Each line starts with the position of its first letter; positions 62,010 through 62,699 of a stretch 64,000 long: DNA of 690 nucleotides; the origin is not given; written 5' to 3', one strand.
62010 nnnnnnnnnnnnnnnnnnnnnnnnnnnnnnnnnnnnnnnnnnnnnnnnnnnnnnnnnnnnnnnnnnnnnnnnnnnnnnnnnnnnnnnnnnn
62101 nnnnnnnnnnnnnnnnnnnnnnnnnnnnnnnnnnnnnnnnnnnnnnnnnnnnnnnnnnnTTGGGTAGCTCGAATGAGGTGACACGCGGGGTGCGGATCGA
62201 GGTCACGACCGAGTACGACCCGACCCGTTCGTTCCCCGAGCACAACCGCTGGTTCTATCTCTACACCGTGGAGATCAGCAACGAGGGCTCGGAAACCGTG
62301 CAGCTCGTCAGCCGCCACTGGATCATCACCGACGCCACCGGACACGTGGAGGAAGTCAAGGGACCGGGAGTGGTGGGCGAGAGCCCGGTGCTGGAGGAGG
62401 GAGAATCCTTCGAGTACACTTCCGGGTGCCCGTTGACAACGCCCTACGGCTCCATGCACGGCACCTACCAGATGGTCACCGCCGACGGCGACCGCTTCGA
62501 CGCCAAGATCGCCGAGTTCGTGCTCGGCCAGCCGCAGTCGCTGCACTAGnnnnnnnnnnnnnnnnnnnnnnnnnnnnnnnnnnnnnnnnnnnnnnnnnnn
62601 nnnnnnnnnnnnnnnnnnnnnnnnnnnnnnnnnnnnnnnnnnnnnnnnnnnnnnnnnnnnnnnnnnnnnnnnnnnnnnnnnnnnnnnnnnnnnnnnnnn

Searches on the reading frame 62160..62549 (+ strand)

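Call 90: search_protein_families(library=pfam, proteins=[window:62160-62549:+], max_evalue=0.0001)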
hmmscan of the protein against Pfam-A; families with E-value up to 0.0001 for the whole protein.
window:62160-62549:+ (129 aa): 1 family
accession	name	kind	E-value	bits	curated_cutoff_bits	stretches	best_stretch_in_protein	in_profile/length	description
PF04379.20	DUF525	-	1.1e-36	125.3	27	1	22-106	2-86/87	ApaG domain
